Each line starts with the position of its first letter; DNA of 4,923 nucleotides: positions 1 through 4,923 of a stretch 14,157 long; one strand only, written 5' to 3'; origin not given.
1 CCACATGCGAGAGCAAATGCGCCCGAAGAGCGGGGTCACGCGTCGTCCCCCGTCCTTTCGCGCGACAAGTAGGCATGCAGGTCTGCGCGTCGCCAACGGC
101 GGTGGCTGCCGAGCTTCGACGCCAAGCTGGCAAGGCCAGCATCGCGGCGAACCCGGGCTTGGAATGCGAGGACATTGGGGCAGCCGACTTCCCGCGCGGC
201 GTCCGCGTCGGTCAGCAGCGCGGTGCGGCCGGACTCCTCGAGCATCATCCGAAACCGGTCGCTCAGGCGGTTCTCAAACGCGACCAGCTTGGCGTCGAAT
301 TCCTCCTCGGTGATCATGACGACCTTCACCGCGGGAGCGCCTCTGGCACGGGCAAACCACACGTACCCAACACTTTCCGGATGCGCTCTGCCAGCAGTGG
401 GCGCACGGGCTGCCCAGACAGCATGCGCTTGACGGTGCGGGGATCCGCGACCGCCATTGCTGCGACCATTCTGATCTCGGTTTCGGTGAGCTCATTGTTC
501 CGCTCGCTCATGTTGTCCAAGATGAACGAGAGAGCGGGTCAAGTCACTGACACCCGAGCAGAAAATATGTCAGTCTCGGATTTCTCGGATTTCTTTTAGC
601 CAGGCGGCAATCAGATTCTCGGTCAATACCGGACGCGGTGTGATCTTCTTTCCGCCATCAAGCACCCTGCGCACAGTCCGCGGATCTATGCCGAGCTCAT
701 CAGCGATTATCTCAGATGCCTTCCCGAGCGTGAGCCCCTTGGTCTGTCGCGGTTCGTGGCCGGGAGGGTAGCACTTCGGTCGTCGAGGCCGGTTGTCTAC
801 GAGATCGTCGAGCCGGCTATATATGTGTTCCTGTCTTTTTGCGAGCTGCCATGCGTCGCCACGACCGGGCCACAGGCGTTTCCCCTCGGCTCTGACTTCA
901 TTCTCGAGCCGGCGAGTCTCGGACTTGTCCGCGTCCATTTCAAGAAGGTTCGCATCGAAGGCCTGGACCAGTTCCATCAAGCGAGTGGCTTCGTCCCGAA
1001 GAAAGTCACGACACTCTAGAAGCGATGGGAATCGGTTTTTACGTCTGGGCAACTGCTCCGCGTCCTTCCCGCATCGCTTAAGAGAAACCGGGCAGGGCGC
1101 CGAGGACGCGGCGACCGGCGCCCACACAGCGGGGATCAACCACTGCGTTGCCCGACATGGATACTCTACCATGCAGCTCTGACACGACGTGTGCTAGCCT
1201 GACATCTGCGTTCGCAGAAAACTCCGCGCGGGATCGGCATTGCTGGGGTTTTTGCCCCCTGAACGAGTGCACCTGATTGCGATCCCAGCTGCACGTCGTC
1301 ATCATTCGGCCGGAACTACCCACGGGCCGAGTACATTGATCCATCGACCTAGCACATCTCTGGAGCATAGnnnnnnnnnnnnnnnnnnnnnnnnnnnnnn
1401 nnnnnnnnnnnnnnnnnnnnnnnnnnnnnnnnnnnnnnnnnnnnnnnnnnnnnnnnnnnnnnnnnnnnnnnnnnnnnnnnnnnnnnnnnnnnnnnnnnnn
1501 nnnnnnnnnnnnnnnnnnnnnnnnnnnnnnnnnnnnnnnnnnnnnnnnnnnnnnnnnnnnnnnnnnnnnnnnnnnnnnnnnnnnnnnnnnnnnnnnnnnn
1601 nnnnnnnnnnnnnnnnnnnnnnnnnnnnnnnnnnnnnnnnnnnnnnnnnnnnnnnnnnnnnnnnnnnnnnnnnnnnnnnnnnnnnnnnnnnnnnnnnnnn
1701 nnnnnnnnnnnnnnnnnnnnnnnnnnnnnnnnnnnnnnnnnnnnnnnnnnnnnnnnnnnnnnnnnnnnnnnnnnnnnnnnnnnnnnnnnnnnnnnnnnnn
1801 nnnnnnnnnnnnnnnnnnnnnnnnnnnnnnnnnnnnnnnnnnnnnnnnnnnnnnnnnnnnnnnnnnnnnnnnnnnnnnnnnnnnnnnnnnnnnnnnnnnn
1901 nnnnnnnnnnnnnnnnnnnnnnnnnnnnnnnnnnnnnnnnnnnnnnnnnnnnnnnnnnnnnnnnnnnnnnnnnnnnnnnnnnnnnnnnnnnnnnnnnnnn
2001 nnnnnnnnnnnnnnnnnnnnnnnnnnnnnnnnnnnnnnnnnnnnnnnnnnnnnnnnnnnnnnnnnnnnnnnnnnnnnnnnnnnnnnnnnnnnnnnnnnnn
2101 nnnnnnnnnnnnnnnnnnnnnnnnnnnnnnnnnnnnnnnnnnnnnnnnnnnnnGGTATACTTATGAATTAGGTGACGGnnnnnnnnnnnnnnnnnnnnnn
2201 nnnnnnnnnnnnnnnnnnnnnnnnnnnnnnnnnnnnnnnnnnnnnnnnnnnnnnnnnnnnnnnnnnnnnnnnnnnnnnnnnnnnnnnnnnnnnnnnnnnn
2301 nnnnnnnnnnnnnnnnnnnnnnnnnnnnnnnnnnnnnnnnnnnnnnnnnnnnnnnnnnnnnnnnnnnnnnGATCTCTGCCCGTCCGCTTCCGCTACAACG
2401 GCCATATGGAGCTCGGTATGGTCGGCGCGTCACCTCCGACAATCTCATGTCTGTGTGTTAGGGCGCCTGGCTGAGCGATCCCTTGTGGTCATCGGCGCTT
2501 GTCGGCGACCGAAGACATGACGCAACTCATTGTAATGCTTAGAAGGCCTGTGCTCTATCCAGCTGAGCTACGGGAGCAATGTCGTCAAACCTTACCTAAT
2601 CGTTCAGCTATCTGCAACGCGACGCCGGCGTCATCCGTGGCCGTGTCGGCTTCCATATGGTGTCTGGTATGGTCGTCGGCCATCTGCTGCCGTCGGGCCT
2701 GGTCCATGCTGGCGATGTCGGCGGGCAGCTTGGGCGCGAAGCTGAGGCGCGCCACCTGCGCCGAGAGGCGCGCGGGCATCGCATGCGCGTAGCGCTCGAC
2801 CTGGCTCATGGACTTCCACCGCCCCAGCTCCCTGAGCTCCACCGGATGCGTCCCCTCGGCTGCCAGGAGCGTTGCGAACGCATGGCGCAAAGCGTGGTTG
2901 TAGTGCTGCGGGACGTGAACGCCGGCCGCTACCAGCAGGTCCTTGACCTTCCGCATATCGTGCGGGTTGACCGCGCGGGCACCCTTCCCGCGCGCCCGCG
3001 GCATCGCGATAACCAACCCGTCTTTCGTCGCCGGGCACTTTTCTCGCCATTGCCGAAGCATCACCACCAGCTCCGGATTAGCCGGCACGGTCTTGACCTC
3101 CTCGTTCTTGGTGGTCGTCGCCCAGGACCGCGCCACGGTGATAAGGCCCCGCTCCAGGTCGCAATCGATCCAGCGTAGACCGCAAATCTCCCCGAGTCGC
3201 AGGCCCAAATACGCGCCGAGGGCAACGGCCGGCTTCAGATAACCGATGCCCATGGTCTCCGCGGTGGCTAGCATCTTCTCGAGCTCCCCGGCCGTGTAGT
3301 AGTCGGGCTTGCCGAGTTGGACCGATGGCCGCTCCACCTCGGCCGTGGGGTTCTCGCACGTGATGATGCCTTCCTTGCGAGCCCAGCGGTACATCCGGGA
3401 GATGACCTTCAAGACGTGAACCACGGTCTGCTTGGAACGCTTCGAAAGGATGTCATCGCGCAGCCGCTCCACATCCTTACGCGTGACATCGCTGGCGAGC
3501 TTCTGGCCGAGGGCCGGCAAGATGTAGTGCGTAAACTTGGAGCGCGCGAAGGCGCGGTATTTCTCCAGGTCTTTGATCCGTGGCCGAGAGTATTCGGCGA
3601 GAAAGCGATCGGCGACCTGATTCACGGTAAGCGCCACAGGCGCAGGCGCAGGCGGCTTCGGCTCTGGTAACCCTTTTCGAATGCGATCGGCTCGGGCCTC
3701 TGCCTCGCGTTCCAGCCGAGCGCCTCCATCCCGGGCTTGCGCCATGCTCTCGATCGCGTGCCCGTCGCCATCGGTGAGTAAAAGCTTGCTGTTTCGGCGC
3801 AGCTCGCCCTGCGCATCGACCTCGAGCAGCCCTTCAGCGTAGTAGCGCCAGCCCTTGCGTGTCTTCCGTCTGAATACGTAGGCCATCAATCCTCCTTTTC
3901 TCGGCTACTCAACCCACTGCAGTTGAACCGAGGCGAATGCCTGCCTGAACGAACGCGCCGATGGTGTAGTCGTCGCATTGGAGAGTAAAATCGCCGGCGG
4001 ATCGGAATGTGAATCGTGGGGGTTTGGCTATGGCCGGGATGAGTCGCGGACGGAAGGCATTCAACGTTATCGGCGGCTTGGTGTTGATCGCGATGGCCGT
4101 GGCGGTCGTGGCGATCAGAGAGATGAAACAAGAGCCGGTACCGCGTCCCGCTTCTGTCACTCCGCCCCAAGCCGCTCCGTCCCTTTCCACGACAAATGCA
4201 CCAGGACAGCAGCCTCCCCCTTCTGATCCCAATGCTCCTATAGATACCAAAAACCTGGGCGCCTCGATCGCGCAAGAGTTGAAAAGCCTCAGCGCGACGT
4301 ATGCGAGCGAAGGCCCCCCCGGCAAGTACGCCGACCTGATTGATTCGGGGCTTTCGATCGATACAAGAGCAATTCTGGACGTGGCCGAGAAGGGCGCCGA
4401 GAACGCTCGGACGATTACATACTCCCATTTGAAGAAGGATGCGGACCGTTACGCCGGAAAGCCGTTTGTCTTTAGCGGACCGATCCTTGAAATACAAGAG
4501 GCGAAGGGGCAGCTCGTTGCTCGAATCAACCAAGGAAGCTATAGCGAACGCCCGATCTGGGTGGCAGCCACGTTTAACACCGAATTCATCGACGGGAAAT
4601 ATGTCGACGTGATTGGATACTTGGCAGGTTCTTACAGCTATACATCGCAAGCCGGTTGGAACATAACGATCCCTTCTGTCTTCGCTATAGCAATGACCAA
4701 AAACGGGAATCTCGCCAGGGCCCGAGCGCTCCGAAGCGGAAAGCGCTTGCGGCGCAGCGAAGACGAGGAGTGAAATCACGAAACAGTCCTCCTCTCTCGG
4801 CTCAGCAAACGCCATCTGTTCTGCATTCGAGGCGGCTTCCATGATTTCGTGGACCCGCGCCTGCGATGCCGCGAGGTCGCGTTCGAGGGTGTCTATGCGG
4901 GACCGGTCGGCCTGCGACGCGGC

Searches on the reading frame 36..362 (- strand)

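Call 7: search_protein_families(library=phrogs, proteins=[window:36-362:-], max_evalue=1)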
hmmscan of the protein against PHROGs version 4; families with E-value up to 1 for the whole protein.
window:36-362:- (108 aa): 2 families
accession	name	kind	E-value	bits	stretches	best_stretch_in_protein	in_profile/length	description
phrog_31804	-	unknown function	0.16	13.5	1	22-59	17-54/89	-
phrog_21864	-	unknown function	0.2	13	1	14-40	17-43/61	-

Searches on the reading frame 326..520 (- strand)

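Call 4: search_protein_families(library=pfam, proteins=[window:326-520:-], max_evalue=1)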
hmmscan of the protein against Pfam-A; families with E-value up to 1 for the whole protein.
window:326-520:- (64 aa): 0 families

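Call 7: search_protein_families(library=phrogs, proteins=[window:326-520:-], max_evalue=1)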
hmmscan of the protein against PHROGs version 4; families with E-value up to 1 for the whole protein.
window:326-520:- (64 aa): 1 family
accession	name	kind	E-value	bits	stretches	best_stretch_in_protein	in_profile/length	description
phrog_30822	-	unknown function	0.27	12.6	1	17-61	72-116/131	-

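Call 8: search_protein_families(library=ncbifam, proteins=[window:326-520:-], max_evalue=1)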
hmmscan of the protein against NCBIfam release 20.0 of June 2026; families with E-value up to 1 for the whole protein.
window:326-520:- (64 aa): 0 families

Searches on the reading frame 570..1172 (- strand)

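Call 4: search_protein_families(library=pfam, proteins=[window:570-1172:-], max_evalue=1)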
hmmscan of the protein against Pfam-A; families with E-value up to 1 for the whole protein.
window:570-1172:- (200 aa): 4 families
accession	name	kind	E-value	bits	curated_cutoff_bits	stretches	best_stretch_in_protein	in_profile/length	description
PF13384.12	HTH_23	-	0.069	13.4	24.6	1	156-172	23-39/50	Homeodomain-like domain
PF13551.12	HTH_29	-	0.1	13.1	28.1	1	155-171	17-33/64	Winged helix-turn helix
PF02630.20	SCO1-SenC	-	0.14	12.6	22.8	1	27-94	37-104/134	SCO1/SenC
PF00196.25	GerE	-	0.24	11.5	23.5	1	147-168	14-35/57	Bacterial regulatory proteins, luxR family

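Call 5: search_protein_families(library=padloc, proteins=[window:570-1172:-], max_evalue=1)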
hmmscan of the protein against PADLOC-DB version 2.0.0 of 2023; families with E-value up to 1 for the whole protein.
window:570-1172:- (200 aa): 1 family
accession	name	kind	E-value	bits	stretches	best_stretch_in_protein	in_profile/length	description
PDLC04133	mad1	-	0.023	13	1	156-180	11-35/60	mads_1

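Call 7: search_protein_families(library=phrogs, proteins=[window:570-1172:-], max_evalue=1)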
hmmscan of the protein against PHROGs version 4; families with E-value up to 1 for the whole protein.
window:570-1172:- (200 aa): 7 families
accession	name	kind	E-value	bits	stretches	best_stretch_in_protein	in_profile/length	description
phrog_24583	-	unknown function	0.0026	19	1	30-90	26-89/109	-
phrog_1157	-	integration and excision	0.0056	16.9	1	150-181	17-48/422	transposase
phrog_57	-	head and packaging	0.027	15.3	0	43-90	141-190/199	terminase small subunit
phrog_3642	-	DNA, RNA and nucleotide metabolism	0.043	14.7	1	151-180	22-51/79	HTH DNA binding protein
phrog_29177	-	unknown function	0.091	13.3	1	13-82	93-162/250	-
phrog_7847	-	unknown function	0.15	12.6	1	150-182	17-52/222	-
phrog_21603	-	unknown function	0.45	11.2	0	156-171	12-27/77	-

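Call 8: search_protein_families(library=ncbifam, proteins=[window:570-1172:-], max_evalue=1)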
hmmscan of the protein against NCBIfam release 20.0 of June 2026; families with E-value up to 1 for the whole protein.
window:570-1172:- (200 aa): 2 families
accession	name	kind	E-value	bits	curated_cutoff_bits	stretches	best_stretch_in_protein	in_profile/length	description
NF033546.1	transpos_IS21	equivalog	0.012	15.2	160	1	150-189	8-51/294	IS21 family transposase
TIGR03879.1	near_KaiC_dom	domain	0.13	12.7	65.1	1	150-177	35-62/91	probable regulatory domain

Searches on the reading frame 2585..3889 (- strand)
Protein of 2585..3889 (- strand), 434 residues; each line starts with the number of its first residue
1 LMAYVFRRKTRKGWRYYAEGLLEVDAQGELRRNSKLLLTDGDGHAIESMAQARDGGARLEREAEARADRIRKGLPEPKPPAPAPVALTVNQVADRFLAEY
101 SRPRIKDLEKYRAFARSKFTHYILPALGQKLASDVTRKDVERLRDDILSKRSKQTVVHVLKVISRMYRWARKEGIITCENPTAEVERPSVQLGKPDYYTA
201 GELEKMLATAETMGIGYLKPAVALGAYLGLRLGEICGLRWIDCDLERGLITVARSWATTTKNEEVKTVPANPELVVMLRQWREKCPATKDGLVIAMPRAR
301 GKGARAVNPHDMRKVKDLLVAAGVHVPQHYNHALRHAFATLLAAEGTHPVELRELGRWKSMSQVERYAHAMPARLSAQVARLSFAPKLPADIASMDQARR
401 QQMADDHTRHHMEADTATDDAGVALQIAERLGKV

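Call 4: search_protein_families(library=pfam, proteins=[window:2585-3889:-], max_evalue=1)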
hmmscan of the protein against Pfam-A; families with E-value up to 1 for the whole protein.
window:2585-3889:- (434 aa): 4 families
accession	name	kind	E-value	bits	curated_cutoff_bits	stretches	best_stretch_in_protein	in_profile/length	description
PF00589.27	Phage_integrase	-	3.7e-19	69.6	27.1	1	199-371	4-169/172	Phage integrase family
PF22022.2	Phage_int_M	-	6.7e-08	33.1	27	1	90-182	2-91/96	Phage integrase central domain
PF24624.1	Int_N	-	0.024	15.8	27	1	119-186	29-97/100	Phage integrase, N-terminal domain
PF14659.12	Phage_int_SAM_3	-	0.12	13.1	22.6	1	88-146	1-56/58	Phage integrase, N-terminal SAM-like domain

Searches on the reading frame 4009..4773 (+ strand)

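Call 4: search_protein_families(library=pfam, proteins=[window:4009-4773:+], max_evalue=1)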
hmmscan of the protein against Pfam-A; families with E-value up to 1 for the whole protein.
window:4009-4773:+ (254 aa): 2 families
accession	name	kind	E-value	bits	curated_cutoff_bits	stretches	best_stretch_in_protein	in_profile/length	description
PF00297.29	Ribosomal_L3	-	0.15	11.5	22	1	123-207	150-226/369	Ribosomal protein L3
PF03843.18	Slp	-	0.18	11.6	22.5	1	131-170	14-53/153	Outer membrane lipoprotein Slp family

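Call 5: search_protein_families(library=padloc, proteins=[window:4009-4773:+], max_evalue=1)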
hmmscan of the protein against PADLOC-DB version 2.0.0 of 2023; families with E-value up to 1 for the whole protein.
window:4009-4773:+ (254 aa): 0 families

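Call 7: search_protein_families(library=phrogs, proteins=[window:4009-4773:+], max_evalue=1)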
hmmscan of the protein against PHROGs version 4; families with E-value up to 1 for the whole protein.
window:4009-4773:+ (254 aa): 4 families
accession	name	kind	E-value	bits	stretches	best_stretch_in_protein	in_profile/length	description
phrog_26645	-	unknown function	3.3e-14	53.7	1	111-231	188-312/312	-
phrog_26308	-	unknown function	3.5e-05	24.3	1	87-233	182-331/339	-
phrog_5319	-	other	0.0061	16.8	1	133-232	113-215/225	outer membrane protein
phrog_3547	-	tail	0.81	8.3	0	42-124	1547-1619/1767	tail length tape measure protein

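Call 8: search_protein_families(library=ncbifam, proteins=[window:4009-4773:+], max_evalue=1)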
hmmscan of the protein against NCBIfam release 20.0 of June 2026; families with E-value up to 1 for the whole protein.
window:4009-4773:+ (254 aa): 1 family
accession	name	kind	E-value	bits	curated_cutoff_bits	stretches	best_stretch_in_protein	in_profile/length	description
NF047839.1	PspM_Rv2743c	equivalog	0.37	10.7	80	1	20-65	48-93/220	phage shock envelope stress response protein PspM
